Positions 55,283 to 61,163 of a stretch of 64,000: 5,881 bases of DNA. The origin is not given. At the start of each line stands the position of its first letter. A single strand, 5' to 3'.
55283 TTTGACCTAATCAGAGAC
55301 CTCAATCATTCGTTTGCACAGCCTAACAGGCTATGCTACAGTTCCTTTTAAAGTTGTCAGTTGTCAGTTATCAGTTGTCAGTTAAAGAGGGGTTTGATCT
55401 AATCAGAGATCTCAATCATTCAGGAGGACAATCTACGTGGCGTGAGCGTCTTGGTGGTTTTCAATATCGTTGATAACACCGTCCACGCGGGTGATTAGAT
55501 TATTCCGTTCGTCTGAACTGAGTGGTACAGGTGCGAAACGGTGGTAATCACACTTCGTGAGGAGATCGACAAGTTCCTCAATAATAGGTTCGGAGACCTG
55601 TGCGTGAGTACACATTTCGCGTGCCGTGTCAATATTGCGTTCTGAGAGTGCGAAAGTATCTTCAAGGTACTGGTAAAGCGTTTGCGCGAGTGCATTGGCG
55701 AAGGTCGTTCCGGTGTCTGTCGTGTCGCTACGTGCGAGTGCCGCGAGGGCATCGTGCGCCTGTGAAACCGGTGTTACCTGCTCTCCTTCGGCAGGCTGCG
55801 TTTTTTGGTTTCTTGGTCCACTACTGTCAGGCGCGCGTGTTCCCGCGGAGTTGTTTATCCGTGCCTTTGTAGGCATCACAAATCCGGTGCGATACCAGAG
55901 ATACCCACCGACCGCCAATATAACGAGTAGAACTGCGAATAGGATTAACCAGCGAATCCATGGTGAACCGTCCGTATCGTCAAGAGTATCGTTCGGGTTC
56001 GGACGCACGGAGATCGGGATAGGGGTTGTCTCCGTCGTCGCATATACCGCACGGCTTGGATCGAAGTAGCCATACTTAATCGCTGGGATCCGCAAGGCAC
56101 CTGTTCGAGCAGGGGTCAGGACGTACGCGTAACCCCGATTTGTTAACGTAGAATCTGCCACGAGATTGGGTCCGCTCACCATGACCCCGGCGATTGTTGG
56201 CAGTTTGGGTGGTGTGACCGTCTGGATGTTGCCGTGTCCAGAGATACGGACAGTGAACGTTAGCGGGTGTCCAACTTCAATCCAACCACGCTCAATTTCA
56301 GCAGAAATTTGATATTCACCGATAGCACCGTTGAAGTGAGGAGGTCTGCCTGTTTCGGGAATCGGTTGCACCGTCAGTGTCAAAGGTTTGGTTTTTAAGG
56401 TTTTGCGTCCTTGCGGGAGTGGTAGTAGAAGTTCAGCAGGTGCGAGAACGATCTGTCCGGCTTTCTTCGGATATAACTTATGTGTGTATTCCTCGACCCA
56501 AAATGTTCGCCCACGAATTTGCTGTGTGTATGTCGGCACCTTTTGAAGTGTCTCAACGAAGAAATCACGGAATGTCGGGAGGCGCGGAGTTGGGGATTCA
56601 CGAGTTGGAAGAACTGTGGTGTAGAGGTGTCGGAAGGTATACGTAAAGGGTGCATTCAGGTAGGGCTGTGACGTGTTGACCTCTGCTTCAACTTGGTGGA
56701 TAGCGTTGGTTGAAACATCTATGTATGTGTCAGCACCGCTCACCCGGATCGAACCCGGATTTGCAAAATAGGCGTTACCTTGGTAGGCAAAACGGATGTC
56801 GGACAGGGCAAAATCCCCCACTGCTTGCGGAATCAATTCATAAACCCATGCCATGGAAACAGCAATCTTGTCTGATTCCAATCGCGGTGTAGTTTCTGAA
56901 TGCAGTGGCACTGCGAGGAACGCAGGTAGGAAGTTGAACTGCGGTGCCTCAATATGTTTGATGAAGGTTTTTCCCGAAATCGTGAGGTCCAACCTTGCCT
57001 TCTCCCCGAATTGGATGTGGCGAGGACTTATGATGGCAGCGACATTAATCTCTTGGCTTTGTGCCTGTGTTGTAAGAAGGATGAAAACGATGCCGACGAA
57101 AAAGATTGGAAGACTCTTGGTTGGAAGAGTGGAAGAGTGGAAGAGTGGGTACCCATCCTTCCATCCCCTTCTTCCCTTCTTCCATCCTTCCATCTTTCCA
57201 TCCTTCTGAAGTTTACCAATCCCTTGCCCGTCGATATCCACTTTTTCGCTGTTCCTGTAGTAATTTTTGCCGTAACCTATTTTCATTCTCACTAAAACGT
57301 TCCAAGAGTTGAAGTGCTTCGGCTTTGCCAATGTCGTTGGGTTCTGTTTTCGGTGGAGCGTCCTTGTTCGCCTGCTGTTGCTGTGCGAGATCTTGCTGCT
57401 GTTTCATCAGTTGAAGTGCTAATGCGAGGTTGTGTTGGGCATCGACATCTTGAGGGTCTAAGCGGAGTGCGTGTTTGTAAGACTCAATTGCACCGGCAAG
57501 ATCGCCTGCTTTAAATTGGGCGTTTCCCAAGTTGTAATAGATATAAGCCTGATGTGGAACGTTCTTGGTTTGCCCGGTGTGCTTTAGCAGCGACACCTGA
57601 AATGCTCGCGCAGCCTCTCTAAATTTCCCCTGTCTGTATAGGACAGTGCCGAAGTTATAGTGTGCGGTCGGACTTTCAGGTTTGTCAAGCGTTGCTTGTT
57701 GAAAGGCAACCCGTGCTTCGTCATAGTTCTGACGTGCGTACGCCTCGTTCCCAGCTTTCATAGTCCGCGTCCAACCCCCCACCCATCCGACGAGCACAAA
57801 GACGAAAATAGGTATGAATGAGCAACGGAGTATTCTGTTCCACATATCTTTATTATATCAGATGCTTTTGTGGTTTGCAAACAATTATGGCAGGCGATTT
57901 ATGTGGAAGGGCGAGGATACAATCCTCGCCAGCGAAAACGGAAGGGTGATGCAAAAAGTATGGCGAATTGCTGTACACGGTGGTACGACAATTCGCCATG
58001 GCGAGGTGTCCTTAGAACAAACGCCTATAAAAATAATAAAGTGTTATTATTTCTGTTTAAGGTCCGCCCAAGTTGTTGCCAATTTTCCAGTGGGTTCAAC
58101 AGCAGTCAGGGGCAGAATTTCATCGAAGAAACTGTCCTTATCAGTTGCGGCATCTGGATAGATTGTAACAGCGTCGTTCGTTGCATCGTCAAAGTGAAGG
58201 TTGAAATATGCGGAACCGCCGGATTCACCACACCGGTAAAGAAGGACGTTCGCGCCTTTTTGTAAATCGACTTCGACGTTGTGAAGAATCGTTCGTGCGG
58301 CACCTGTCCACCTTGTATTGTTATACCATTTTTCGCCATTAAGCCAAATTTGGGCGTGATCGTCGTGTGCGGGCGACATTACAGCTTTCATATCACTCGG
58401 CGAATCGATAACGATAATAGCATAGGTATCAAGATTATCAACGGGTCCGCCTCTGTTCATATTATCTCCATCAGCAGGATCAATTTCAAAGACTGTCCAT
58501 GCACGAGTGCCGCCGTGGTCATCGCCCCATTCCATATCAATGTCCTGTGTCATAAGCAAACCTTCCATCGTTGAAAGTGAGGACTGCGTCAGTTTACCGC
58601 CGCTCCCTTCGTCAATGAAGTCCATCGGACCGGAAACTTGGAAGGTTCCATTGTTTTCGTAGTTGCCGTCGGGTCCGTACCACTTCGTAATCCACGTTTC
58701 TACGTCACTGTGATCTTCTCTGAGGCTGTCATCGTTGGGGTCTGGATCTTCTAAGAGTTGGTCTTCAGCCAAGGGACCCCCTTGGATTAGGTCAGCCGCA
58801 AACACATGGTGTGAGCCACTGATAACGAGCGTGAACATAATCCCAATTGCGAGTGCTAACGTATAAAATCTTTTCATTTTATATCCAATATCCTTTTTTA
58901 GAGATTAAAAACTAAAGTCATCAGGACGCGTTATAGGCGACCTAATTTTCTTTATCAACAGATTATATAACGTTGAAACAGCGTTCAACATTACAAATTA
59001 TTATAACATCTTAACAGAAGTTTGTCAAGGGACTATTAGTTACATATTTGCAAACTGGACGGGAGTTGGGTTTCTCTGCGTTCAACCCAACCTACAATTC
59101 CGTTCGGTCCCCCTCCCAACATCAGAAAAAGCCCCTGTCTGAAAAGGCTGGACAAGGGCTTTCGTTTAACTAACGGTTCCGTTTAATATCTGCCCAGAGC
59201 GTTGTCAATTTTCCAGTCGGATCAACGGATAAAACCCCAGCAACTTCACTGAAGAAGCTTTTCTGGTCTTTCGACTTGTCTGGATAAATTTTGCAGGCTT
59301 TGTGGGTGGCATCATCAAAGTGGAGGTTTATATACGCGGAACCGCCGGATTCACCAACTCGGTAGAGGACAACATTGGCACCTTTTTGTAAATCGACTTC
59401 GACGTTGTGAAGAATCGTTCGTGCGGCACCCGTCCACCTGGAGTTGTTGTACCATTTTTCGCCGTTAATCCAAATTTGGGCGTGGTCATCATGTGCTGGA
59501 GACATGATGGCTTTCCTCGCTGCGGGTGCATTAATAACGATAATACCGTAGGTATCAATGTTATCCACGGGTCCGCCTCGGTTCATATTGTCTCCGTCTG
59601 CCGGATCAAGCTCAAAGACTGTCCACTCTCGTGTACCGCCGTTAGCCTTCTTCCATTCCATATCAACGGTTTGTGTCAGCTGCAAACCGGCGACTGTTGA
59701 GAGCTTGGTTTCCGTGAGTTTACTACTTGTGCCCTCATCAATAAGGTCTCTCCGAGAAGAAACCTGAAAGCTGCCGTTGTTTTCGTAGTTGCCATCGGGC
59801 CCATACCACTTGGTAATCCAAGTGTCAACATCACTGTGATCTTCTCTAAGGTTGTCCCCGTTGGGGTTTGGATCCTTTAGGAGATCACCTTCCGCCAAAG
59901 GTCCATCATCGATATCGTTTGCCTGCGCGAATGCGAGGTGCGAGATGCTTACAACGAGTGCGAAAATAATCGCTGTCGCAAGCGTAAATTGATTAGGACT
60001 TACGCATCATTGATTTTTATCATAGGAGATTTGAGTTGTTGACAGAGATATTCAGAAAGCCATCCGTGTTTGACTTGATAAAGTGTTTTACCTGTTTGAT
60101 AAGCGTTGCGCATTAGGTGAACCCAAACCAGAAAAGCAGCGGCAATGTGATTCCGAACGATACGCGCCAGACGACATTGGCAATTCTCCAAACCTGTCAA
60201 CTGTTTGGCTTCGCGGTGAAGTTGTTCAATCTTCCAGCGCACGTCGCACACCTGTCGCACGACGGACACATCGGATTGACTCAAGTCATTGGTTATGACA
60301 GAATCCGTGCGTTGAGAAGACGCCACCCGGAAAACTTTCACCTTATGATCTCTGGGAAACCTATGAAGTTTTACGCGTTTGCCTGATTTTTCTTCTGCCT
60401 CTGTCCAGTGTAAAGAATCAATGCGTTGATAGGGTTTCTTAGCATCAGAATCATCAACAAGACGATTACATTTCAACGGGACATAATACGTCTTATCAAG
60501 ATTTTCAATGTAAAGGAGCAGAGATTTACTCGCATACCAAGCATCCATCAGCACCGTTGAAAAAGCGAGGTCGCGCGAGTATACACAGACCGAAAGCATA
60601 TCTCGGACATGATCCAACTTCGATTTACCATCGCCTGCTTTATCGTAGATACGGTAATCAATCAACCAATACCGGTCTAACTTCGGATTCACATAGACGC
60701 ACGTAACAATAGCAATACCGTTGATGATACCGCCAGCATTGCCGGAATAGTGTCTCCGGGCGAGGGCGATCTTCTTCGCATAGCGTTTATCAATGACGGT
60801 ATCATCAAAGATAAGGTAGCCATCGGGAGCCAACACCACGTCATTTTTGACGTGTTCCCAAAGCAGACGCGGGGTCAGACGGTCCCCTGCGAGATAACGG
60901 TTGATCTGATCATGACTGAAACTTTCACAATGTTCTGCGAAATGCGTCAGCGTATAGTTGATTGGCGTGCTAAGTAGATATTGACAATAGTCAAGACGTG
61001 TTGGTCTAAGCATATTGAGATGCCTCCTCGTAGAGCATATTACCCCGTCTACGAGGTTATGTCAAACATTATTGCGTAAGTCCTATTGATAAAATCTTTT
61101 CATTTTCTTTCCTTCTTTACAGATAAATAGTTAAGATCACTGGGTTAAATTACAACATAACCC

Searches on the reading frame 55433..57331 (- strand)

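Call 74: search_protein_families(library=pfam, proteins=[window:55433-57331:-], max_evalue=0.00001)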
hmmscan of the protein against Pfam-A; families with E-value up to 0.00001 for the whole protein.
window:55433-57331:- (632 aa): 1 family
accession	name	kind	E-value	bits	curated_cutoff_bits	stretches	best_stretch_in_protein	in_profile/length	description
PF13584.12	BatD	-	7.4e-23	81.4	24.1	0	216-321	1-92/92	BatD DUF11 like domain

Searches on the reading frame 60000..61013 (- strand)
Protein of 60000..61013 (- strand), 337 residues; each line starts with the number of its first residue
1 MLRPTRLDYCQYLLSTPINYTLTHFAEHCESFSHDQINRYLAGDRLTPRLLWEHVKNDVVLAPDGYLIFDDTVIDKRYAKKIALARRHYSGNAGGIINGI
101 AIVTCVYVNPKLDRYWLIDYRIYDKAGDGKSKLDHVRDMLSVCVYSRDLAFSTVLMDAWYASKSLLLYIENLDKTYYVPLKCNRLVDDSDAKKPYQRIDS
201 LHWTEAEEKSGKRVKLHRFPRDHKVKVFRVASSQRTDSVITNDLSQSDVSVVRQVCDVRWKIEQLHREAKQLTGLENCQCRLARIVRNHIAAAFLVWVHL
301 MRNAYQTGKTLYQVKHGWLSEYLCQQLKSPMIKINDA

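Call 74: search_protein_families(library=pfam, proteins=[window:60000-61013:-], max_evalue=0.00001)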
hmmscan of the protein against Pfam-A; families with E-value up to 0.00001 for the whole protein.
window:60000-61013:- (337 aa): 2 families
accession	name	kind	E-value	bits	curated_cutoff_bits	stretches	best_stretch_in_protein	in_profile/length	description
PF13546.12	DDE_5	-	2.3e-09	37.6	27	1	8-187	17-215/272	DDE superfamily endonuclease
PF01609.27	DDE_Tnp_1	-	1e-08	35.6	23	1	151-297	77-198/200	Transposase DDE domain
